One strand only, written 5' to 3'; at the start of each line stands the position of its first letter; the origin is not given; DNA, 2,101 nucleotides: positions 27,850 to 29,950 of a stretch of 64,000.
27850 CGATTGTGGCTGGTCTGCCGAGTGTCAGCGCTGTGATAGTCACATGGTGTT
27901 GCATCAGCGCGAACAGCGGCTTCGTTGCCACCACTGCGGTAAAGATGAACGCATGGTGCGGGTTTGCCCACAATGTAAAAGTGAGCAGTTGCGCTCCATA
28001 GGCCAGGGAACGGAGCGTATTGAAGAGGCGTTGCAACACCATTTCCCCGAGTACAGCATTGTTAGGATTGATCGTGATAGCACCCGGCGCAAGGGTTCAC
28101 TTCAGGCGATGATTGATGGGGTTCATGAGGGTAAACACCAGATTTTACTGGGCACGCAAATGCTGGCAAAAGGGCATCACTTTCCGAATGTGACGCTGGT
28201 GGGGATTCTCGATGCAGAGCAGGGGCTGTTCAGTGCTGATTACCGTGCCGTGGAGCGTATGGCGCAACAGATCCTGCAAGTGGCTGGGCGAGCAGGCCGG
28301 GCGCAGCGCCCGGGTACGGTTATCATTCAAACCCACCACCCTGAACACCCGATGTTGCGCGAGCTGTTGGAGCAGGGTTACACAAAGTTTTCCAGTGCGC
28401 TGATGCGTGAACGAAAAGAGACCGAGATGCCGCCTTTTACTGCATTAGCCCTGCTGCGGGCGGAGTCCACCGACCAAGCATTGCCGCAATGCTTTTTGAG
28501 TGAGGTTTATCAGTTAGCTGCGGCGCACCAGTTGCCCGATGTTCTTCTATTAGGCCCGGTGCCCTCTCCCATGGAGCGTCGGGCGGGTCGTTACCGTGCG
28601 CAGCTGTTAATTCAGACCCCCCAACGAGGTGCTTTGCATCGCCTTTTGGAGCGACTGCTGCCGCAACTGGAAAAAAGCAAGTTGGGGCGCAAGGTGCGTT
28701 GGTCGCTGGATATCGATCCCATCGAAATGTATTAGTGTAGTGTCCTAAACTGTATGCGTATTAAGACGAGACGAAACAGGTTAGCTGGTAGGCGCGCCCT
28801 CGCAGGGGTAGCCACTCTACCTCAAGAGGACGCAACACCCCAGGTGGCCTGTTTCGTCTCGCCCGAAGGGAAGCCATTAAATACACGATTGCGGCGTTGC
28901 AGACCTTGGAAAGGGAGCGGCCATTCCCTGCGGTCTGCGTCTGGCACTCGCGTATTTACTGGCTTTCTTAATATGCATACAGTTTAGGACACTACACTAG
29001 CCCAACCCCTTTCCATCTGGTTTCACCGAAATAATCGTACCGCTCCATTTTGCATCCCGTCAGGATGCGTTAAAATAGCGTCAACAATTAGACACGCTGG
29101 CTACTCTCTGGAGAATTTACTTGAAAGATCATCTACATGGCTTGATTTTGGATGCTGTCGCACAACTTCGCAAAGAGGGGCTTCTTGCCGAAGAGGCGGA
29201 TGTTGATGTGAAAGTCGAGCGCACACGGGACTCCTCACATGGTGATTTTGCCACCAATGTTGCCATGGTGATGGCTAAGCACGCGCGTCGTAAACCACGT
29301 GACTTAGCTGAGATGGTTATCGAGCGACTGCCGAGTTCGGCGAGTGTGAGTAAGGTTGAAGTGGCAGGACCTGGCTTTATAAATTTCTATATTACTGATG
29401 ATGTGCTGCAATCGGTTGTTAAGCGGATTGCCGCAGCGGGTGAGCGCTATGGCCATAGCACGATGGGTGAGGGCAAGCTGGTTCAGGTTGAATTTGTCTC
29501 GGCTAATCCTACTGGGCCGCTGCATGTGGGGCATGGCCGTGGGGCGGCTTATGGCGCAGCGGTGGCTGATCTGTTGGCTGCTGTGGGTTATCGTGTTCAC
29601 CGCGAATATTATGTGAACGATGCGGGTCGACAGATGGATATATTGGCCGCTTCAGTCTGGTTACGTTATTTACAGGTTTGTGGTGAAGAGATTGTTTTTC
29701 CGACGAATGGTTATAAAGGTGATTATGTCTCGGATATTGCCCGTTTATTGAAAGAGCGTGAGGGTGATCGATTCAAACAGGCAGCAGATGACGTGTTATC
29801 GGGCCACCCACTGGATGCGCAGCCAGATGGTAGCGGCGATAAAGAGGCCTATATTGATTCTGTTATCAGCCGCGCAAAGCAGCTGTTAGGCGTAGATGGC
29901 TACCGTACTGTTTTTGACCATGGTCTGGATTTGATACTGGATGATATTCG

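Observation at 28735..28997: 263-bp MITE-like element with 31-bp terminal inverted repeats directly abutting the priA stop codon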

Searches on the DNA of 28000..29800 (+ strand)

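Call 4: search_rna_families(source=window, start=28000, end=29800, threshold=evalue, max_evalue=10, show_alignments=3)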
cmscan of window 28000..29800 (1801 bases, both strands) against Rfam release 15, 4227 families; matches with E-value up to 10: 1.
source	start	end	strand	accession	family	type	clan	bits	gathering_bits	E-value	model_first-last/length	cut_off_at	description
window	28760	28868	-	RF04148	MIR844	Gene; miRNA;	-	20.2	70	0.5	1-114/114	no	MIR844 microRNA precursor family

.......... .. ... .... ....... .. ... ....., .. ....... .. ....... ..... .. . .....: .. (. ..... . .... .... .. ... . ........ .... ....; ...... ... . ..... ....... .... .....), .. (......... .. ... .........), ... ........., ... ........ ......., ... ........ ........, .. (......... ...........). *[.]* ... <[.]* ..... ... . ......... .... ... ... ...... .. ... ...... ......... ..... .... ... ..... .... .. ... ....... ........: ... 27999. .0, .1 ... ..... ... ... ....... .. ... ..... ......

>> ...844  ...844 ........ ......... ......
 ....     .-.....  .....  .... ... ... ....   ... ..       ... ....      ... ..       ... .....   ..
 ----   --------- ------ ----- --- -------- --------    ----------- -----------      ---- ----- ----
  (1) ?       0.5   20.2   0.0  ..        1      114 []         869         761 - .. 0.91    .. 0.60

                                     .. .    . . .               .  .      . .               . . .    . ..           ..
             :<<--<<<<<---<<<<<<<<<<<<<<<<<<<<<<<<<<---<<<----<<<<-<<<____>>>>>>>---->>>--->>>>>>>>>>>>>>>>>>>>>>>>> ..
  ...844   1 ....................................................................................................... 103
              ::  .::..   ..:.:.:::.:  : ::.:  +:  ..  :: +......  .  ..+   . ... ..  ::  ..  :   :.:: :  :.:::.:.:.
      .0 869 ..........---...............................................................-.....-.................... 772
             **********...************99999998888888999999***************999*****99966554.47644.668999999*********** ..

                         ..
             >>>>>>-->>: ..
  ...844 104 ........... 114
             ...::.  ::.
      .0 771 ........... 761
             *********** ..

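Call 28: search_dna_similar(query=window:28733-28999:+, collection=plasmids, mode=distant, max_evalue=0.01)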
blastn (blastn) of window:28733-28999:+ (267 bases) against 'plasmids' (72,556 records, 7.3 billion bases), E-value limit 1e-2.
No match.

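Call 29: search_dna_similar(query=window:28733-28999:+, collection=phages, mode=distant, max_evalue=0.01)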
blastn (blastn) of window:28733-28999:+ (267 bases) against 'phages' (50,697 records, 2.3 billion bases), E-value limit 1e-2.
No match.

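Call 74: build_rna_model(alignment_id=A5, structure=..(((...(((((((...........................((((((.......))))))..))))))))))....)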
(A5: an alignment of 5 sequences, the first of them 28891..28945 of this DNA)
Model R1 built from alignment A5 (5 sequences, 77 columns); structure: as given.
model positions 55; base pairs 16; branch points 0; effective number of sequences 3.61; information 1.011 bits per position. Calibrated on 0.2 Mb of random sequence (short: E-values are rough).
structure used (alignment columns):
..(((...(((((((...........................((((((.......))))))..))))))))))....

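Call 75: search_with_rna_model(model_id=R1, sources=[window, L001, L002, L003, L004, L005, L006, L007, L008, L009, L010, L014, L016, L017, L018, L021, L022, L023, L024], max_evalue=10)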
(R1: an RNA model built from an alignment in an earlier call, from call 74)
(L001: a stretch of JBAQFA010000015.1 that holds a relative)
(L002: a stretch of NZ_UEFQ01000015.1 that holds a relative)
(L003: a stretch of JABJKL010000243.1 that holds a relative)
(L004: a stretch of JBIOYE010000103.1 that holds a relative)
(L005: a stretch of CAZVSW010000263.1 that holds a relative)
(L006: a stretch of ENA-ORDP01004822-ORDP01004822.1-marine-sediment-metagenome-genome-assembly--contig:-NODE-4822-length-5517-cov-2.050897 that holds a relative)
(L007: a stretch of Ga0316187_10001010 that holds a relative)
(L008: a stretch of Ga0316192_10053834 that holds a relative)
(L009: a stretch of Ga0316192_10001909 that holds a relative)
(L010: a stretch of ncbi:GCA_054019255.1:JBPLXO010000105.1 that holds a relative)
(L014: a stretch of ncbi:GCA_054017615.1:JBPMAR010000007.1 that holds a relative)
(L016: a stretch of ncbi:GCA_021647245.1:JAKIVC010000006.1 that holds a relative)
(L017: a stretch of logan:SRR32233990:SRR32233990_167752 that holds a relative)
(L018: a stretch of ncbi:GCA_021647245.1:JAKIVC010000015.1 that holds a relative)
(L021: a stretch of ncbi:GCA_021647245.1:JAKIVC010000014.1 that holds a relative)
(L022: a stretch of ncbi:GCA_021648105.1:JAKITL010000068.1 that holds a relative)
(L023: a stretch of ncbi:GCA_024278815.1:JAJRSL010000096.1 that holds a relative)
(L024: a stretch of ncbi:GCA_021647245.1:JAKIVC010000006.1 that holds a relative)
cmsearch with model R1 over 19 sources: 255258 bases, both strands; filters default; matches with E-value up to 10: 10.
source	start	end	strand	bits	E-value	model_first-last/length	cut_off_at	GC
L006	1641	1695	+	79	5.4e-22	1-55/55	no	0.67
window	28891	28945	+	78.1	1.1e-21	1-55/55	no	0.67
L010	34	88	+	78.1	1.1e-21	1-55/55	no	0.67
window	33989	34043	+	71.1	1.7e-19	1-55/55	no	0.53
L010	5132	5186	+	71.1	1.7e-19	1-55/55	no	0.53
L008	2626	2701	+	69.2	7.2e-19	1-55/55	no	0.59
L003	1118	1173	+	68.3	1.4e-18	1-55/55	no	0.5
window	28787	28841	-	19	0.0077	1-55/55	no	0.67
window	27560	27582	+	15.5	0.1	1-55/55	no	0.7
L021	20862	20922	-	12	1.3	1-55/55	no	0.59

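Call 85: search_with_rna_model(model_id=R1, source=L006, start=1400, end=1850, filters=off, max_evalue=10, show_alignments=2)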
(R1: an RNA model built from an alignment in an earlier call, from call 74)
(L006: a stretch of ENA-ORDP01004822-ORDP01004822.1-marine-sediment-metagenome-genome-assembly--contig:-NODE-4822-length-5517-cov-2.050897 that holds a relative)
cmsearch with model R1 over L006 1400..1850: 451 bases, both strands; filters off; matches with E-value up to 10: 5.
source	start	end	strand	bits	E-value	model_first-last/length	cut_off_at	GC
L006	1641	1695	+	79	9.6e-25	1-55/55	no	0.67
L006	1536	1590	-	12.7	0.0015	1-55/55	no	0.64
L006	1662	1679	-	7.2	0.081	22-39/55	no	0.67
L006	1786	1803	+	1.4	6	1-55/55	no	0.5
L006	1708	1718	-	0.9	8.5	26-35/55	no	0.36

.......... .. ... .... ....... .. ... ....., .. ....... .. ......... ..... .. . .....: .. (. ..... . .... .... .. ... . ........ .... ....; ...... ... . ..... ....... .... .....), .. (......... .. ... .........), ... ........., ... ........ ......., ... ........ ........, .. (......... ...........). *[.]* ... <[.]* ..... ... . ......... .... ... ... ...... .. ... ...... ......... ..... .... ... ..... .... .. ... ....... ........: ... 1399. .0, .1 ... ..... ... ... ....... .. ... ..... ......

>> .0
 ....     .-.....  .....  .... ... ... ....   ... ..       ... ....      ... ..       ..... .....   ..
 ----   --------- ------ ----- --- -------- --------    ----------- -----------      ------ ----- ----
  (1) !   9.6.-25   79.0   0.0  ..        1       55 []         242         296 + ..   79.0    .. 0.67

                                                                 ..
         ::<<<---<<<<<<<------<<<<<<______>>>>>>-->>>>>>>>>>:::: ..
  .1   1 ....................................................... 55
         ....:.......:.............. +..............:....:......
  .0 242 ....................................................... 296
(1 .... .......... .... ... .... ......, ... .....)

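Call 86: search_with_rna_model(model_id=R1, source=L008, start=2400, end=2837, filters=off, max_evalue=10)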
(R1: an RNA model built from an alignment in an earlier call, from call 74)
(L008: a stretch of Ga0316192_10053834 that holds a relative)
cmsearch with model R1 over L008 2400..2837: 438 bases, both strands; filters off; matches with E-value up to 10: 5.
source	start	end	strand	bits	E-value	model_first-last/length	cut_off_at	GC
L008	2626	2701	+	69.2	1.2e-21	1-55/55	no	0.59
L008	2522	2576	-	19.8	7.4e-06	1-55/55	no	0.73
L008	2538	2590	+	4.8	0.48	1-55/55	no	0.64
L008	2668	2685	-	3.8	0.98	22-39/55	no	0.61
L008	2604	2632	-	0.9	8.4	1-55/55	no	0.52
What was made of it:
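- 28767..28861 (-): Hairpin A (22-bp basal stem). Its apex 28787-28841, read on the minus strand, is a diverged inverted copy of the core hairpin. Core model R1 scores 19 bits here, and 12.7 and 19.8 bits in the L006 and L008 copies (calls 75, 85, 86).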

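Call 90: search_dna_similar(query=window:28733-28770:+, collection=plasmids, mode=distant, max_evalue=10, max_rows=20)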
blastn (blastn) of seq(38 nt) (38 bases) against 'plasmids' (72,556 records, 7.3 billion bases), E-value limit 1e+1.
No match.
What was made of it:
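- Tried and rejected: BLAST of the element and of the TIR against plasmids and phages found none (calls 28, 29, 90).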

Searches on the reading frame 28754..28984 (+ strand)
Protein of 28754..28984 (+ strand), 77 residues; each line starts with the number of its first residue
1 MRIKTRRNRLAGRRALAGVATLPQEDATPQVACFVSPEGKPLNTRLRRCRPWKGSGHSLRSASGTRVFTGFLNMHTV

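Call 26: find_homologous_proteins(query=window:28754-28984:+, max_evalue=0.01)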
Query seq(77 aa): 1 candidates shared short words with the query, none scored E <= 0.01.
